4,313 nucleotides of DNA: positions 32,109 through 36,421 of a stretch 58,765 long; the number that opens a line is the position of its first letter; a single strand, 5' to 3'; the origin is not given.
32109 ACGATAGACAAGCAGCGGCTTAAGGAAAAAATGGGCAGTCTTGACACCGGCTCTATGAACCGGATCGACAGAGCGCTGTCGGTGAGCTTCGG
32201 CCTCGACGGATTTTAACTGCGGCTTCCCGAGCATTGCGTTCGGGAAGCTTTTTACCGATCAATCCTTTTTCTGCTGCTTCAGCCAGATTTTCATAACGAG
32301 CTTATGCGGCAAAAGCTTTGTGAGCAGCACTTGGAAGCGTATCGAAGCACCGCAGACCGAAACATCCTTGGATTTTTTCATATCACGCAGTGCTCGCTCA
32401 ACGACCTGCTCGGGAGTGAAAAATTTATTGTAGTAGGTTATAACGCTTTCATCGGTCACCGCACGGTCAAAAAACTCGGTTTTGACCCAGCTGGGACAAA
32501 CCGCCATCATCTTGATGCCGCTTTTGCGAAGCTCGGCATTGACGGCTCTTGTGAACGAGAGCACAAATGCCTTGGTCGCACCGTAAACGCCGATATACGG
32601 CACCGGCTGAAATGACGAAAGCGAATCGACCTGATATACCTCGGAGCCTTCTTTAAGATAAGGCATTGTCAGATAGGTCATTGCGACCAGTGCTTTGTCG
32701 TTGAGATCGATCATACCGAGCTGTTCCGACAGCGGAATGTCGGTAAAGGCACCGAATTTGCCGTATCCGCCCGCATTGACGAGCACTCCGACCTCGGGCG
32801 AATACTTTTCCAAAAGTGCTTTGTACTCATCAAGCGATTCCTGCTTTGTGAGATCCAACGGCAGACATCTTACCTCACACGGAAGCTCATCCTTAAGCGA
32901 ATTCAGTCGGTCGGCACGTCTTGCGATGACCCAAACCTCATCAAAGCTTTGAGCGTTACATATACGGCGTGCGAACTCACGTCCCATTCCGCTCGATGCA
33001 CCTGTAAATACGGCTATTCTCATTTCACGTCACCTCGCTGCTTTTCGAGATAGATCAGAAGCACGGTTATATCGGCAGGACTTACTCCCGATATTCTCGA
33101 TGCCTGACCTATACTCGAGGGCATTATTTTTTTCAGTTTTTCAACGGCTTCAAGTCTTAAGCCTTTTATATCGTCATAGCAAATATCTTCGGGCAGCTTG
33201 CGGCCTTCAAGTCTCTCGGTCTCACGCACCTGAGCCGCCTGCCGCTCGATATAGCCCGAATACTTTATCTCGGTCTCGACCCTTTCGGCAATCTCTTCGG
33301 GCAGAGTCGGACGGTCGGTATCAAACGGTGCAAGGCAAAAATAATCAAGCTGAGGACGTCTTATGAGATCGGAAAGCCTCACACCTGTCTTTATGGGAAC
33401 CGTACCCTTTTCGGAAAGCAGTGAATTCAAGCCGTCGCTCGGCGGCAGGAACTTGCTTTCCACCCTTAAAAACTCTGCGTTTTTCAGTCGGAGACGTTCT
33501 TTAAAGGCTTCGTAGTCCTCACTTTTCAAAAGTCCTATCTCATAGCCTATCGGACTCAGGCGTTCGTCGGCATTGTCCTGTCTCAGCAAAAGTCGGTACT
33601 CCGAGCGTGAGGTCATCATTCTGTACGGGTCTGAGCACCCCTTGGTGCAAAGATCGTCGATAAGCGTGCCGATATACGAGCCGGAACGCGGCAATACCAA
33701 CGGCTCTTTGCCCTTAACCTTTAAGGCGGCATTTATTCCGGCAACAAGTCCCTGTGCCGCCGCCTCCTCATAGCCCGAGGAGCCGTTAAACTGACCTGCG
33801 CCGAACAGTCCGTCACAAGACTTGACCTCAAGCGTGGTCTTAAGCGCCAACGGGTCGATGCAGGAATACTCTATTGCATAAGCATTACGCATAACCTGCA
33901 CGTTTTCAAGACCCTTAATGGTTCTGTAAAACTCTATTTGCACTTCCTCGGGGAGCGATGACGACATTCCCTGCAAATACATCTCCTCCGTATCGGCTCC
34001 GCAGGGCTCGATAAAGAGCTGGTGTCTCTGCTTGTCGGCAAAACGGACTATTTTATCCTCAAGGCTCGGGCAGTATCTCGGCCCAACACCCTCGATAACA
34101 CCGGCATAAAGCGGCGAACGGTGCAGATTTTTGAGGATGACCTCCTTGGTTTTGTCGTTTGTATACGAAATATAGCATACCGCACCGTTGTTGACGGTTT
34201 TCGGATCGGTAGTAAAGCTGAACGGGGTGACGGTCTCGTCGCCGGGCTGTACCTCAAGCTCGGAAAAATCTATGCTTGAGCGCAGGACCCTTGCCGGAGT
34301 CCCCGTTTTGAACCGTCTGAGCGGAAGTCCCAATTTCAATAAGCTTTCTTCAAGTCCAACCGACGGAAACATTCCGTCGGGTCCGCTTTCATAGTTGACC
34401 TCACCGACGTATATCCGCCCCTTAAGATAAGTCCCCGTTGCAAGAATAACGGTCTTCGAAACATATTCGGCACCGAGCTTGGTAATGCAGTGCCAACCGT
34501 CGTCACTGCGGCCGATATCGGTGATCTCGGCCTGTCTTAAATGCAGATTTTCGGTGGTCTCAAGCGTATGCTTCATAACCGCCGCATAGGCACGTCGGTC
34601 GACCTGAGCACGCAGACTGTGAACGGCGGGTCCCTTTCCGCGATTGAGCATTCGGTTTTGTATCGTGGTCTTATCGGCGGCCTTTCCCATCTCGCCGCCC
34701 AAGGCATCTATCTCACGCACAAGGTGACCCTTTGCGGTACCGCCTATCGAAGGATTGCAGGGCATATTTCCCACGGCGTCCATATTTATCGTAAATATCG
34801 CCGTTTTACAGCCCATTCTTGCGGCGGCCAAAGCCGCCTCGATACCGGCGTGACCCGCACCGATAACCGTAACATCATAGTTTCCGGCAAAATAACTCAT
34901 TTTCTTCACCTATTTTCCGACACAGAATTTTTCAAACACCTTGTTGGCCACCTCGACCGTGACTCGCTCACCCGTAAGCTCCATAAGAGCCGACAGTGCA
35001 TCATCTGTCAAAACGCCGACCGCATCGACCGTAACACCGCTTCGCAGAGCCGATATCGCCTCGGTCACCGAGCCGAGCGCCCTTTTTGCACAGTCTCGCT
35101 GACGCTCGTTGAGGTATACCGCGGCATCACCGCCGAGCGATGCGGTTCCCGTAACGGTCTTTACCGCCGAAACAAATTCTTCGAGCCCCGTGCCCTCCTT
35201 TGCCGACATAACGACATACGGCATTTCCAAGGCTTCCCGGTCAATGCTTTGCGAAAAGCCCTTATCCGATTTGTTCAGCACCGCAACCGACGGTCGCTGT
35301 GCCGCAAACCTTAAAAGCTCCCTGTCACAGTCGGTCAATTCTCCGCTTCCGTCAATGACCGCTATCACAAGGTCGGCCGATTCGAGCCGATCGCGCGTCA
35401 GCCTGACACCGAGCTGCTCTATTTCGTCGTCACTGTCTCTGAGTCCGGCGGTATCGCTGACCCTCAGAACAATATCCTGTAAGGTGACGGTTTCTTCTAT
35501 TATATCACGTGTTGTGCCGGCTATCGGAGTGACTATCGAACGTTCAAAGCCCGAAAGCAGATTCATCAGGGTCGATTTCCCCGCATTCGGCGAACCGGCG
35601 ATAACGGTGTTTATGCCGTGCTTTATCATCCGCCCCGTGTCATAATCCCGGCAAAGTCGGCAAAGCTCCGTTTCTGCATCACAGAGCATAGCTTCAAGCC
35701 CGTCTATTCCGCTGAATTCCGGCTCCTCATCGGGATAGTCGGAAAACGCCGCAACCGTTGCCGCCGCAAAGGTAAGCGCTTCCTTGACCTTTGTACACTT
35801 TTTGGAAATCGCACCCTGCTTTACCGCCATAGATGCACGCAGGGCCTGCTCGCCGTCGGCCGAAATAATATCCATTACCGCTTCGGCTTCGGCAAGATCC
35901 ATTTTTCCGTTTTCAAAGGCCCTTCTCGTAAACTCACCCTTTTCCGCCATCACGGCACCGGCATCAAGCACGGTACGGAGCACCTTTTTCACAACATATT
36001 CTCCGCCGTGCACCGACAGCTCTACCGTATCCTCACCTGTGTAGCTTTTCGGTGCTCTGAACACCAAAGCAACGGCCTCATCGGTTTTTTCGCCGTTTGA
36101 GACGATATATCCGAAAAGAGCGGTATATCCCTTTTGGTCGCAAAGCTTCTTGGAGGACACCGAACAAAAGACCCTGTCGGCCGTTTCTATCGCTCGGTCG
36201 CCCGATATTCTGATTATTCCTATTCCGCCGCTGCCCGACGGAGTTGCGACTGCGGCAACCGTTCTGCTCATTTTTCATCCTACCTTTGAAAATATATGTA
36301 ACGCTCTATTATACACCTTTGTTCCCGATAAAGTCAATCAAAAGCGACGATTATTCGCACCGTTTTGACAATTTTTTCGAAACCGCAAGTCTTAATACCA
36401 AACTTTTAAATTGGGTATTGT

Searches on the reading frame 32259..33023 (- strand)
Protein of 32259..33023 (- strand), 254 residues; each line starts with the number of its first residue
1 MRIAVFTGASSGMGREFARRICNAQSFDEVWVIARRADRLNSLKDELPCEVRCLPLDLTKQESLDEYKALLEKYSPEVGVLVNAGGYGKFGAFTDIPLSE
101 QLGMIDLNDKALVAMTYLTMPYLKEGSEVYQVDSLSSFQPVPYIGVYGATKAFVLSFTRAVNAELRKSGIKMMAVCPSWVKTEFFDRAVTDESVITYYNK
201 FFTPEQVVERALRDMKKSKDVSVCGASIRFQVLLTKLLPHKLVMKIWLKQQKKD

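Call 58: search_protein_families(library=pfam, proteins=[window:32259-33023:-], max_evalue=0.00001)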
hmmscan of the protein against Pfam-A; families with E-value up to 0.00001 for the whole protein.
window:32259-33023:- (254 aa): 2 families
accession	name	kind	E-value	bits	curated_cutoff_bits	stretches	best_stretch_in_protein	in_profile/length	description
PF00106.31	adh_short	-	4.6e-31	108.3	26.6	1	3-190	2-192/195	short chain dehydrogenase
PF13561.12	adh_short_C2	-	5.9e-23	82.1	27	1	8-194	1-190/236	Enoyl-(Acyl carrier protein) reductase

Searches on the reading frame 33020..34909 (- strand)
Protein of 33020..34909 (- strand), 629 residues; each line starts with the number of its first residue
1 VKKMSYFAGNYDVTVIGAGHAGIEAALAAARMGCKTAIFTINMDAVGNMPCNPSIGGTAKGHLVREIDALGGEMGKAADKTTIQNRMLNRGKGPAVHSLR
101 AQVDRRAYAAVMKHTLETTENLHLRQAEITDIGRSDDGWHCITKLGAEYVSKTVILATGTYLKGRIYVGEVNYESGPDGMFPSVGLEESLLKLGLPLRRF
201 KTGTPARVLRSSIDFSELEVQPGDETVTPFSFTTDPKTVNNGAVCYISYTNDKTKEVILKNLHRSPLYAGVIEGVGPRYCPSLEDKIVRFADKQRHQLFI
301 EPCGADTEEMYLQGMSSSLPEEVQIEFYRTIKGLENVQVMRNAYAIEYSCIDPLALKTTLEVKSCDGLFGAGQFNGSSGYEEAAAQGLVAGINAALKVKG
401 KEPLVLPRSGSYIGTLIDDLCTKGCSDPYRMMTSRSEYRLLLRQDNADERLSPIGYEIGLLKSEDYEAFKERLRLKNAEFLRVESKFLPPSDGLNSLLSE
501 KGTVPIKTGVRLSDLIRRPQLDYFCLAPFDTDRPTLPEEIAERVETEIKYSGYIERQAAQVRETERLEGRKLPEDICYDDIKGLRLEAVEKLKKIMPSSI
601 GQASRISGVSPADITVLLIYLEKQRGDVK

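Call 58: search_protein_families(library=pfam, proteins=[window:33020-34909:-], max_evalue=0.00001)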
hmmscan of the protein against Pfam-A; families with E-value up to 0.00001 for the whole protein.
window:33020-34909:- (629 aa): 5 families
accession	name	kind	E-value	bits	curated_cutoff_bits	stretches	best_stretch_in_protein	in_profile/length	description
PF01134.28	GIDA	-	1.7e-157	524.9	22.1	1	12-402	1-391/391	Glucose inhibited division protein A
PF13932.14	SAM_GIDA_C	-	5.9e-24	84.1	27.1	1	564-618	3-57/57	tRNA modifying enzyme MnmG/GidA C-terminal helical bundle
PF21680.2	GIDA_C_1st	-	3.4e-21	76.2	24.7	1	464-557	2-95/96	tRNA modifying enzyme MnmG/GidA C-terminal helical domain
PF07992.20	Pyr_redox_2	-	6.6e-07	29.5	26.1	1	11-159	1-108/291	Pyridine nucleotide-disulphide oxidoreductase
PF12831.13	FAD_oxidored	-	1.8e-06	27.9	27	1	12-137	1-119/416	FAD dependent oxidoreductase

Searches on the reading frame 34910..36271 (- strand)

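Call 58: search_protein_families(library=pfam, proteins=[window:34910-36271:-], max_evalue=0.00001)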
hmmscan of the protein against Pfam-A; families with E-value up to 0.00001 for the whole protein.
window:34910-36271:- (453 aa): 4 families
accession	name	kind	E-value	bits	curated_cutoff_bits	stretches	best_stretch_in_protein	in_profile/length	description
PF12631.12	MnmE_helical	-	8.9e-41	140.8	40.1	1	126-450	1-211/211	MnmE helical domain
PF10396.14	TrmE_N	-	2.4e-40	137.8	29.8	1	4-123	1-117/117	GTP-binding protein TrmE N-terminus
PF01926.29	MMR_HSR1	-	4.1e-23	82.1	21.9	1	222-334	2-113/113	50S ribosome-binding GTPase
PF02421.24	FeoB_N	-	3.9e-09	36.7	27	1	222-369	3-155/156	Ferrous iron transport protein B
